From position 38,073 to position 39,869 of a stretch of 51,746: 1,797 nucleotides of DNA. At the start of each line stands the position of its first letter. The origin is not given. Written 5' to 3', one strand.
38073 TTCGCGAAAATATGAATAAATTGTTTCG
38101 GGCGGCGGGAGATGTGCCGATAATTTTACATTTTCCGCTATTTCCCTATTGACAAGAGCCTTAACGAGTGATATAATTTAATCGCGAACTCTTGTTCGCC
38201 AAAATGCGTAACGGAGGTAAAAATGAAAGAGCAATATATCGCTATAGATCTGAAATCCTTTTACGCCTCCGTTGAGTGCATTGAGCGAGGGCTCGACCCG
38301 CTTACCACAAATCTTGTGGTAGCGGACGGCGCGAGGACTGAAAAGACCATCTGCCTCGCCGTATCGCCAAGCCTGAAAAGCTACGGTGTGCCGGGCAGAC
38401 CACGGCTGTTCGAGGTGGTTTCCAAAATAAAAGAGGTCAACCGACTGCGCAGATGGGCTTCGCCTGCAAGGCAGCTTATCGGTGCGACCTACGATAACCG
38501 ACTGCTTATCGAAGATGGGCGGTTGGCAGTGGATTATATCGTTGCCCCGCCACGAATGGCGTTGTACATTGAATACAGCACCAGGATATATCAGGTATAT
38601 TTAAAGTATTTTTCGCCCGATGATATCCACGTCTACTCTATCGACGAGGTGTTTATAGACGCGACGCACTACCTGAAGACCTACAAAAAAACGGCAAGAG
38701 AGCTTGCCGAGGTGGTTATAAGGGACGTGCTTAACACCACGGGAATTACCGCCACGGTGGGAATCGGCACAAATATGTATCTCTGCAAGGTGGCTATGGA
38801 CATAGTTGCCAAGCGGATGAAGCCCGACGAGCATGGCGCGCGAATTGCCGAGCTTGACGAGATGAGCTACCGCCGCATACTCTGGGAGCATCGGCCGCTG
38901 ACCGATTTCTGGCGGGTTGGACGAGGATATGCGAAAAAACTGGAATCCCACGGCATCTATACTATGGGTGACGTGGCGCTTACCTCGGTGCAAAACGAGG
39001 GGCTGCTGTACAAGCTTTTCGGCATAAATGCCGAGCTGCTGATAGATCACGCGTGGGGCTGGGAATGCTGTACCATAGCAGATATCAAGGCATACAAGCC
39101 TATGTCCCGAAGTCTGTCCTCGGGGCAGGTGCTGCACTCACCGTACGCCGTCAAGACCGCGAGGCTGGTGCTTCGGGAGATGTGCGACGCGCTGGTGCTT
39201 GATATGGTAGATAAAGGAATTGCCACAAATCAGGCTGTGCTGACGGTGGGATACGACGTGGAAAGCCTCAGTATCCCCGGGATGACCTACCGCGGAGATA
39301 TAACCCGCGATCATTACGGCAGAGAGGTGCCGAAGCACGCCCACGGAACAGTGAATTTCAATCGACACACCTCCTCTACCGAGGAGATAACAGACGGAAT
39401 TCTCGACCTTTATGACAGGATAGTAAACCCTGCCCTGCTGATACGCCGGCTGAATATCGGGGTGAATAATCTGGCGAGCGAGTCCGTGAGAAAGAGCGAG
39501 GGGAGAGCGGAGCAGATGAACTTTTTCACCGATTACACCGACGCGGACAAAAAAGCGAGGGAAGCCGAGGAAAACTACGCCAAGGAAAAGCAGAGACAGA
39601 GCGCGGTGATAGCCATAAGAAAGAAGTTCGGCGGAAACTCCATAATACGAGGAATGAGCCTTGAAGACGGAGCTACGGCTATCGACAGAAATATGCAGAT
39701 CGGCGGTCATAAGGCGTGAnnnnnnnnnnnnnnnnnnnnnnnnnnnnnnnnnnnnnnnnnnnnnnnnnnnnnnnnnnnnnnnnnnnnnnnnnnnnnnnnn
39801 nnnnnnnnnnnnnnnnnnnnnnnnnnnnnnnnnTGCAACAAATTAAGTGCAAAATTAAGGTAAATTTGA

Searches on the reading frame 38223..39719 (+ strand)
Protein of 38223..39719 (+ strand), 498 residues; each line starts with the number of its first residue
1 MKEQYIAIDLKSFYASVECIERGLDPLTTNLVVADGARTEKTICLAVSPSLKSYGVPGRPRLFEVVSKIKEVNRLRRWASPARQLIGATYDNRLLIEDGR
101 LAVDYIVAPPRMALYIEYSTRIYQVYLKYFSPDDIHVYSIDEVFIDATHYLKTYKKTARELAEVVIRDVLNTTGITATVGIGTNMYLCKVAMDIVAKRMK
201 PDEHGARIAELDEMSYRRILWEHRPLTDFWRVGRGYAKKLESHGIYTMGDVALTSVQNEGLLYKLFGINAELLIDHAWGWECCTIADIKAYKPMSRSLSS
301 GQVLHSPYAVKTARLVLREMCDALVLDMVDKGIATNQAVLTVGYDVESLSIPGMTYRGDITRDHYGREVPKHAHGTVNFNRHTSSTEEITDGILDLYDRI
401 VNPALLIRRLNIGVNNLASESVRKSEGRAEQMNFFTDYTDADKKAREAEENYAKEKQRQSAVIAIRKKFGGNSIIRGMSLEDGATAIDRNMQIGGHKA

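Call 8: search_protein_families(library=pfam, proteins=[window:38223-39719:+], max_evalue=0.001)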
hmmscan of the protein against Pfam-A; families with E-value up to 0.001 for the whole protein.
window:38223-39719:+ (498 aa): 3 families
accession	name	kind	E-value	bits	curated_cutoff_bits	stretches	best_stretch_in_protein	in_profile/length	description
PF00817.25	IMS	-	7.8e-26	91.2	23.2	1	8-193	1-148/148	impB/mucB/samB family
PF11799.13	IMS_C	-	1.1e-09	39.1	20.7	1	296-423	2-105/109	impB/mucB/samB family C-terminal domain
PF11798.14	IMS_HHH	-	5e-05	23.7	24.4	1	216-245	4-32/32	IMS family HHH motif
